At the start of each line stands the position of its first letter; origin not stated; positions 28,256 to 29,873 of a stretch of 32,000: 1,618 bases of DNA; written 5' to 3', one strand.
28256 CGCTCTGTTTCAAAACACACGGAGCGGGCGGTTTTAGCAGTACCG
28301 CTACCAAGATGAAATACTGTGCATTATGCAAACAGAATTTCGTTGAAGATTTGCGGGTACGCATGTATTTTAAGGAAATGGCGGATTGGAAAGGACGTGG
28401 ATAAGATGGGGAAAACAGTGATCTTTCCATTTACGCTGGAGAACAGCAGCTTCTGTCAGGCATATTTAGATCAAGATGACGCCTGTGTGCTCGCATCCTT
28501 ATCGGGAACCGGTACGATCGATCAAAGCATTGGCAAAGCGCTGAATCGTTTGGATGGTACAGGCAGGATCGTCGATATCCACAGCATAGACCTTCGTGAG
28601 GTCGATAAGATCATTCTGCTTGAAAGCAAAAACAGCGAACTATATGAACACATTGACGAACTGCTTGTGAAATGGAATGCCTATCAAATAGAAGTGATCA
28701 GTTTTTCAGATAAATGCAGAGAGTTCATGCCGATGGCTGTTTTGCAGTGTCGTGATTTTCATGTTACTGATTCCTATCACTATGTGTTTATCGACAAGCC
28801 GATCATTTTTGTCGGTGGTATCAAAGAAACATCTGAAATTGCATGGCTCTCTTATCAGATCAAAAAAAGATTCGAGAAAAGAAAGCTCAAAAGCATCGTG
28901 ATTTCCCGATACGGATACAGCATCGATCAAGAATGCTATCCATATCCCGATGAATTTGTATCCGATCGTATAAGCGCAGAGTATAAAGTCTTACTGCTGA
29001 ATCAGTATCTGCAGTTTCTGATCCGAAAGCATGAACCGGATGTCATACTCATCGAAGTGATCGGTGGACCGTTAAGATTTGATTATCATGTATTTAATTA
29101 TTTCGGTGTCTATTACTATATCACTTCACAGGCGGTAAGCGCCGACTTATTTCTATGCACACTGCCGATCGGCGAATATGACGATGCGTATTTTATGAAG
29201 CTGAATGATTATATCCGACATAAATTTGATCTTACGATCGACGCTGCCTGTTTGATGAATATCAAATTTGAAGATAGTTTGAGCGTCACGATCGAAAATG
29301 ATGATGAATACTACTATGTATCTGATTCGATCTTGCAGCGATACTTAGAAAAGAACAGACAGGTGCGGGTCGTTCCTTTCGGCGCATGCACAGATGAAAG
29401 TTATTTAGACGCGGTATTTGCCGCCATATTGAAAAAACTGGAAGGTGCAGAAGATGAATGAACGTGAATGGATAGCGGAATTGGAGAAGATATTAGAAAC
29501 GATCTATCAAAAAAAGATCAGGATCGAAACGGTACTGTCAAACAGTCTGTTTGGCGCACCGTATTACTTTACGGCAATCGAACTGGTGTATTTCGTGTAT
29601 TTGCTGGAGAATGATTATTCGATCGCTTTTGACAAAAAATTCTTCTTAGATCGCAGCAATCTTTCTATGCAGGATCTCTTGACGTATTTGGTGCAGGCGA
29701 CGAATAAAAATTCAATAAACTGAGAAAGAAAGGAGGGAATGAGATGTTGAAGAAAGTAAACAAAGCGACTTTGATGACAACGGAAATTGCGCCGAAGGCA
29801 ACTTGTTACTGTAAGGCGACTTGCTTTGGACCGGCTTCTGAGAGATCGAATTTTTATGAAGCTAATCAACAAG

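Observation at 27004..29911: Radical-SAM/SPASM peptide maturation cassette (maturase, unknown partner, ACP-like protein, precursor) with no characterised product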

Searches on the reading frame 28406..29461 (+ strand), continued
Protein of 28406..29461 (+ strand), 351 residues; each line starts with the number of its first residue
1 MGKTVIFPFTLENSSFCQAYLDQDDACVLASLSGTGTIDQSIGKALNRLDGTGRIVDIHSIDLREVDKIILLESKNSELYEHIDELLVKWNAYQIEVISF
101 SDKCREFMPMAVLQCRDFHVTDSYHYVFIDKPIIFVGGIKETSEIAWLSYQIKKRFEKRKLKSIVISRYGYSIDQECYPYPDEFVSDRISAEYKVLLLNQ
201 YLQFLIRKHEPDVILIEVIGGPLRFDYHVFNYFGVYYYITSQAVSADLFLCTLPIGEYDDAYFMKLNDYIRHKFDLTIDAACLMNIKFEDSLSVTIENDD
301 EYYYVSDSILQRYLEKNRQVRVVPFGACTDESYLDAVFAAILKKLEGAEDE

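Call 73: search_protein_families(library=pfam, alignment_id=A4, max_evalue=10)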
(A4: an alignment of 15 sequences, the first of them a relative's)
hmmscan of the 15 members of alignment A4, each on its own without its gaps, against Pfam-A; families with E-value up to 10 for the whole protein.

A. member 1, P0002 (374 aa): 0 families

B. families by the number of members that match (of 15 scanned): 13 families
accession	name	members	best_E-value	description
PF01113.26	DapB_N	3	0.0011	Dihydrodipicolinate reductase, N-terminus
PF04055.27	Radical_SAM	1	3.9e-10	Radical SAM superfamily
PF17396.8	DUF1611_N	1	0.00073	Domain of unknown function (DUF1611_N) Rossmann-like domain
PF13353.11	Fer4_12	1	0.0018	4Fe-4S single cluster domain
PF21204.3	Ebp1_C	1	0.01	Ell binding protein Ebp1, C-terminal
PF04029.19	2-ph_phosp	1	0.033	2-phosphosulpholactate phosphatase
PF01579.23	DUF19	1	0.035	Domain of unknown function (DUF19)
PF19406.5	PKD_5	1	0.044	PKD-like domain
PF07755.17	DUF1611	1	0.071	Domain of unknown function (DUF1611_C) P-loop domain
PF19190.6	BACON_2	1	0.074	Viral BACON domain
PF00075.30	RNase_H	1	0.13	RNase H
PF16808.10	PKcGMP_CC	1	0.49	Coiled-coil N-terminus of cGMP-dependent protein kinase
PF17324.7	BLI1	1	1.2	BLOC-1 interactor 1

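Call 83: find_encoding_contigs(protein=P0011, flank=7000, max_places=3)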
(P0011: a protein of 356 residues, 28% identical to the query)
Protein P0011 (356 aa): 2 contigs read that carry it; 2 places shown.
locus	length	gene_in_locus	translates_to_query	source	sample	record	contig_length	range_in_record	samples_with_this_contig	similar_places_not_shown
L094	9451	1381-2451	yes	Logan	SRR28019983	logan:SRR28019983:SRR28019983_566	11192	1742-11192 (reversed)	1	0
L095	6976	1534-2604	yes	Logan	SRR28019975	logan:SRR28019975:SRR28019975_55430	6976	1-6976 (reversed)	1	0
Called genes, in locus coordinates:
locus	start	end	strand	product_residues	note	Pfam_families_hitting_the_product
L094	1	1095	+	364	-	?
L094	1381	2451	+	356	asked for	-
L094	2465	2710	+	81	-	-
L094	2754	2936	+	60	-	-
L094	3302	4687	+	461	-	PF10920:DUF2705 (faint), PF12679:ABC2_membrane_2, PF12730:ABC2_membrane_4 (weak)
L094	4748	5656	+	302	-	PF13476:AAA_23 (weak), PF00005:ABC_tran, PF13304:AAA_21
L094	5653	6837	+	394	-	PF12679:ABC2_membrane_2, PF12698:ABC2_membrane_3 (weak)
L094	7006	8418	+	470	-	PF00082:Peptidase_S8 (faint)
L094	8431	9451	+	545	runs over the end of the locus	PF00664:ABC_membrane, PF00005:ABC_tran, PF13304:AAA_21 (faint)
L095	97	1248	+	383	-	PF04055:Radical_SAM, PF13353:Fer4_12 (weak)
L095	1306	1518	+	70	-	-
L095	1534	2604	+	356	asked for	-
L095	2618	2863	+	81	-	-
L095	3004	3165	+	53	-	PF27803:Bacteriocin_CLI3235 (weak)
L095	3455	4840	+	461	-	PF10920:DUF2705 (faint), PF12679:ABC2_membrane_2, PF12730:ABC2_membrane_4 (weak)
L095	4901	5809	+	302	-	PF13476:AAA_23 (weak), PF00005:ABC_tran, PF13304:AAA_21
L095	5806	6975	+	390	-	?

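Call 86: find_encoding_contigs(protein=P0009, flank=7000, max_places=3)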
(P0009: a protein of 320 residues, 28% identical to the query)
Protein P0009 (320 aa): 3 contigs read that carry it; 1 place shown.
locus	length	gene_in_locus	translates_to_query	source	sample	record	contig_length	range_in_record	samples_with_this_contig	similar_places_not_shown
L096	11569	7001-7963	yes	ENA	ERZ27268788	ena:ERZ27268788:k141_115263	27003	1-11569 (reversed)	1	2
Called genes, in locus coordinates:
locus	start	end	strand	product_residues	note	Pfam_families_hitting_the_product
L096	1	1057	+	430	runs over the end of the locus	PF00344:SecY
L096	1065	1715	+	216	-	PF00406:ADK, PF13207:AAA_17, PF05191:ADK_lid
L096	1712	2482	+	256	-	PF00557:Peptidase_M24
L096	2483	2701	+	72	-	PF01176:eIF-1a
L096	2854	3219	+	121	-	PF00416:Ribosomal_S13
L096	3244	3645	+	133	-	PF00411:Ribosomal_S11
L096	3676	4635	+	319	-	PF01193:RNA_pol_L, PF01000:RNA_pol_A_bac, PF03118:RNA_pol_A_CTD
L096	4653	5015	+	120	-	PF01196:Ribosomal_L17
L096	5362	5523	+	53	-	-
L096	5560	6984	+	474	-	PF04055:Radical_SAM, PF13353:Fer4_12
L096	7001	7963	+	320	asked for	-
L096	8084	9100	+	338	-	-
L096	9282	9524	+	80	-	-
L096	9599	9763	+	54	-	PF27803:Bacteriocin_CLI3235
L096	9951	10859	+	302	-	PF00005:ABC_tran, PF13304:AAA_21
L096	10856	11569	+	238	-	?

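Call 87: find_encoding_contigs(protein=P0010, flank=7000, max_places=3)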
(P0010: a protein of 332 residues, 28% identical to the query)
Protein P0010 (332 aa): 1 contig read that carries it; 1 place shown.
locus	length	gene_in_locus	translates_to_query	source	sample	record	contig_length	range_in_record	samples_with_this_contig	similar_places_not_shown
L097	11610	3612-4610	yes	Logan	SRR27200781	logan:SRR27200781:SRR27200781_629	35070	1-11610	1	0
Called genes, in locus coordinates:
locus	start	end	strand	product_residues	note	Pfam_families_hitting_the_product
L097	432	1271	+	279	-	PF04542:Sigma70_r2, PF08281:Sigma70_r4_2 (faint)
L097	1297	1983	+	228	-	PF09365:DUF2461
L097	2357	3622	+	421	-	PF04055:Radical_SAM, PF13353:Fer4_12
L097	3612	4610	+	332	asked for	-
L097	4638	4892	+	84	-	-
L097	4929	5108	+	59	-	-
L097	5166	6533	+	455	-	-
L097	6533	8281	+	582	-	PF00005:ABC_tran, PF13304:AAA_21 (faint)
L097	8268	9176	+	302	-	PF00005:ABC_tran, PF13304:AAA_21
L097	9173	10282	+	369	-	PF12679:ABC2_membrane_2, PF12698:ABC2_membrane_3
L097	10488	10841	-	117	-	-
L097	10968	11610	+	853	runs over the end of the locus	PF01624:MutS_I, PF05188:MutS_II, PF05192:MutS_III, PF05190:MutS_IV, PF00488:MutS_V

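Call 91: search_protein_families(library=pfam, proteins=[L095:3004-3165:+, L096:9599-9763:+, L097:4929-5108:+, L096:5362-5523:+], max_evalue=10)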
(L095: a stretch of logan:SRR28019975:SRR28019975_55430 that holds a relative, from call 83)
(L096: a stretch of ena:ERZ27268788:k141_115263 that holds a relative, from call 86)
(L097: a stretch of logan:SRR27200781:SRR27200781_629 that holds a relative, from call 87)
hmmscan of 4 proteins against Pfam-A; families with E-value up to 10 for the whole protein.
L095:3004-3165:+ (53 aa): 0 families

L096:9599-9763:+ (54 aa): 2 families
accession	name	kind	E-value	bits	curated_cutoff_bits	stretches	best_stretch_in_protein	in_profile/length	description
PF08648.17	SNRNP27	-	0.1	13.1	23.1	1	33-50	31-48/56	U4/U6.U5 small nuclear ribonucleoproteins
PF11111.15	CENP-M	-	0.23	11.2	25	1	5-43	109-147/174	Centromere protein M (CENP-M)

L097:4929-5108:+ (59 aa): 0 families

L096:5362-5523:+ (53 aa): 0 families

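Call 93: search_protein_families(library=ncbifam, proteins=[L096:5560-6984:+, L096:7001-7963:+, L096:9282-9524:+, L096:9599-9763:+, L097:2357-3622:+, L097:3612-4610:+, L097:4638-4892:+, L097:4929-5108:+, L007:2024-3148:+, L007:3160-3423:+], max_evalue=0.01)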
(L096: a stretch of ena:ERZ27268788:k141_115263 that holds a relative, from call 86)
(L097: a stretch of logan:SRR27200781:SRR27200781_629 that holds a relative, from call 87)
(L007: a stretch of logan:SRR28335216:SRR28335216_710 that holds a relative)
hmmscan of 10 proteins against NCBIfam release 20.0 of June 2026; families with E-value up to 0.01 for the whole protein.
L096:5560-6984:+ (474 aa): 66 families (the best 25 are shown)
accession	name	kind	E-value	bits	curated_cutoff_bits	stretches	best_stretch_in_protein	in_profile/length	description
TIGR04068.1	rSAM_ocin_clost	equivalog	1.1e-132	443.2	500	1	13-470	1-457/462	Cys-rich peptide radical SAM maturase CcpM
NF035951.1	rSAM_RumMC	equivalog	1.2e-58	199.1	720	1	16-464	19-488/510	RumMC family radical SAM sactipeptide maturase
NF038170.1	lachnocin_rSAM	equivalog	1.2e-51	176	550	1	16-440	6-401/440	lachnocin radical SAM maturase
NF047865.1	rSAM_PapB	equivalog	2.9e-49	168.1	340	1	97-433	3-316/330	PapB family radical SAM/SPASM ranthipeptide maturase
TIGR04064.1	rSAM_nif11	equivalog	2.6e-45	155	518.7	1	15-431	5-397/459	nif11-like peptide radical SAM maturase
TIGR03906.1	quino_hemo_SAM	equivalog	2.8e-42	144.9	453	1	39-457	41-438/467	quinohemoprotein amine dehydrogenase maturation protein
TIGR04148.1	GG_samocin_CFB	equivalog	5.1e-39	134.6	300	1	94-440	14-371/411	radical SAM peptide maturase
TIGR03974.1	rSAM_six_Cys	equivalog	3.4e-36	125.1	425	2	36-250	42-247/451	thioether cross-link-forming SCIFF peptide maturase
NF040492.1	not_ScfB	exception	4e-30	105.1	855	1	94-432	92-413/450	ScfB-related radical SAM/SPASM orphan maturase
TIGR03978.1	rSAM_paired_1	equivalog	6.2e-27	94.5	370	1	95-253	81-233/466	His-Xaa-Ser system radical SAM maturase HxsB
TIGR03942.1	sulfatase_rSAM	equivalog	4.9e-26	91.7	349.45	1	98-435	2-326/363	anaerobic sulfatase maturase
TIGR04280.1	geopep_mat_rSAM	hypoth_equivalog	7.8e-25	87.7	400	1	94-249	82-232/428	geopeptide radical SAM maturase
NF038107.1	rSAM_NF038107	equivalog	1.2e-24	86.9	600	1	87-299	76-279/444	Cys-every-fifth radical SAM/SPASM peptide maturase CefB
NF041707.1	rSAM_YhhB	equivalog_domain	5e-24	84.9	445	1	99-269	4-174/369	cyclophane-forming radical SAM/SPASM peptide maturase YhhB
TIGR04115.1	rSAM_Cxxx_rpt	equivalog_domain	1.2e-22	80.9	350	1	101-260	6-168/359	radical SAM peptide maturase, CXXX-repeat target family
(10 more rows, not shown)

L096:7001-7963:+ (320 aa): 1 family
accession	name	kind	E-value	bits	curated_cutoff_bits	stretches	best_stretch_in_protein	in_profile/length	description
TIGR04066.1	nat_prod_clost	hypoth_equivalog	3.3e-45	154.6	200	1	4-306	1-313/361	TIGR04066 family peptide maturation system protein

L096:9282-9524:+ (80 aa): 2 families
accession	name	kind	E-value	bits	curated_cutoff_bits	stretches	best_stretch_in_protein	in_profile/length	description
TIGR04069.1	ocin_ACP_rel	hypoth_equivalog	9.5e-10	38.8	70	1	23-77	23-77/77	peptide maturation system acyl carrier-related protein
NF058660.1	cispen_ACP_AmcB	equivalog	0.0049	17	80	1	45-79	43-77/80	cispentacin biosynthesis acyl carrier protein AmcB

L096:9599-9763:+ (54 aa): 1 family
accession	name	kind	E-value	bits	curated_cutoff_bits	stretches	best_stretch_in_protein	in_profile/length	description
TIGR04065.1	ocin_CLI_3235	hypoth_equivalog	9.6e-07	28.9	26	1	1-31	1-31/34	CLI_3235 family bacteriocin precursor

L097:2357-3622:+ (421 aa): 62 families (the best 25 are shown)
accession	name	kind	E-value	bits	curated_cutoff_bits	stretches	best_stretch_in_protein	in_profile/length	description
TIGR04068.1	rSAM_ocin_clost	equivalog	1.8e-112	376.6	500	1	2-400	52-451/462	Cys-rich peptide radical SAM maturase CcpM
NF035951.1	rSAM_RumMC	equivalog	6.1e-53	180.2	720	1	6-393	84-481/510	RumMC family radical SAM sactipeptide maturase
NF047865.1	rSAM_PapB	equivalog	4.5e-52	177.3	340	1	33-370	2-316/330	PapB family radical SAM/SPASM ranthipeptide maturase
NF038170.1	lachnocin_rSAM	equivalog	2.7e-49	168.2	550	1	25-383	67-407/440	lachnocin radical SAM maturase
TIGR04148.1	GG_samocin_CFB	equivalog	2.5e-46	158.7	300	1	29-393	12-382/411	radical SAM peptide maturase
TIGR04064.1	rSAM_nif11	equivalog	1.3e-43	149.4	518.7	1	27-368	71-397/459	nif11-like peptide radical SAM maturase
TIGR03906.1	quino_hemo_SAM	equivalog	8.9e-43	146.6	453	2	25-183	86-241/467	quinohemoprotein amine dehydrogenase maturation protein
TIGR03974.1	rSAM_six_Cys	equivalog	2.8e-35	122.1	425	2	25-184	88-246/451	thioether cross-link-forming SCIFF peptide maturase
NF040492.1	not_ScfB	exception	3.4e-28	98.7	855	1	34-392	95-438/450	ScfB-related radical SAM/SPASM orphan maturase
TIGR03978.1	rSAM_paired_1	equivalog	2.2e-27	96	370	1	13-189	59-233/466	His-Xaa-Ser system radical SAM maturase HxsB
TIGR04280.1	geopep_mat_rSAM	hypoth_equivalog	6.8e-25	87.9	400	1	21-183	70-230/428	geopeptide radical SAM maturase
TIGR03942.1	sulfatase_rSAM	equivalog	9e-25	87.5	349.45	1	39-186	6-151/363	anaerobic sulfatase maturase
TIGR04115.1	rSAM_Cxxx_rpt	equivalog_domain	1.6e-24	87.1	350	1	37-371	5-326/359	radical SAM peptide maturase, CXXX-repeat target family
NF041718.1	rSAM_phane_AMC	equivalog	8.7e-20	71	425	1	32-184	4-148/362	cyclophane-forming radical SAM peptide maturase AmcB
NF041298.1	rSAM_mat_DynA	equivalog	9.2e-19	67.6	450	1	37-191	4-154/356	dynobactin maturation radical SAM/SPASM protein DynA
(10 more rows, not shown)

L097:3612-4610:+ (332 aa): 1 family
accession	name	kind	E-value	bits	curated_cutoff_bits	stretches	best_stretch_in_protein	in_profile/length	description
TIGR04066.1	nat_prod_clost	hypoth_equivalog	8e-28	97.4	200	1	3-287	1-306/361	TIGR04066 family peptide maturation system protein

L097:4638-4892:+ (84 aa): 2 families
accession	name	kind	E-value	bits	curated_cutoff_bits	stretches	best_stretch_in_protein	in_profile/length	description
TIGR04069.1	ocin_ACP_rel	hypoth_equivalog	1.9e-08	34.7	70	1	4-78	2-77/77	peptide maturation system acyl carrier-related protein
NF002150.0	PRK00982.1-4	subfamily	0.0082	16.4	66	0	4-81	6-78/80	acyl carrier protein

L097:4929-5108:+ (59 aa): 0 families

L007:2024-3148:+ (374 aa): 1 family
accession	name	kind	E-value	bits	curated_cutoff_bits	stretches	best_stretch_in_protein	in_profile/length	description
TIGR04066.1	nat_prod_clost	hypoth_equivalog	4.6e-125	417.3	200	1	5-367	1-361/361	TIGR04066 family peptide maturation system protein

L007:3160-3423:+ (87 aa): 2 families
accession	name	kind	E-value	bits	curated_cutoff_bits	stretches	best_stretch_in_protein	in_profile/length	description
TIGR04069.1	ocin_ACP_rel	hypoth_equivalog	1.5e-19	70.2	70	1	13-78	9-77/77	peptide maturation system acyl carrier-related protein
NF009104.0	PRK12449.1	equivalog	4.3e-05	23.4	70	1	1-80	1-77/80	acyl carrier protein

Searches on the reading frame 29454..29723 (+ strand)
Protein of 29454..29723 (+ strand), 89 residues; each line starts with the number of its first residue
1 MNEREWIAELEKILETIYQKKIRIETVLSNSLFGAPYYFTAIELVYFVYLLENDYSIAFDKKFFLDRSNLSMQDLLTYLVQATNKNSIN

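Call 3: search_protein_families(library=ncbifam, proteins=[window:29454-29723:+], max_evalue=0.01)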
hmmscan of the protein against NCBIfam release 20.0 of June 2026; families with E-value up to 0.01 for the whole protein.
window:29454-29723:+ (89 aa): 1 family
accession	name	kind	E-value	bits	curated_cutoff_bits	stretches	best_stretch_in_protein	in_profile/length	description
TIGR04069.1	ocin_ACP_rel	hypoth_equivalog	0.0019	18.6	70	1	9-72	5-70/77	peptide maturation system acyl carrier-related protein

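Call 4: search_protein_families(library=pfam, proteins=[window:29454-29723:+], max_evalue=0.01)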
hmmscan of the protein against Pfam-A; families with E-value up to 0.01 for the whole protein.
window:29454-29723:+ (89 aa): 0 families

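Call 14: search_solved_structures(query=window:29454-29723:+, max_evalue=10)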
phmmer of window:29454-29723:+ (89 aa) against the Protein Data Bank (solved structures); distinct sequences matched with E-value up to 10: 0.
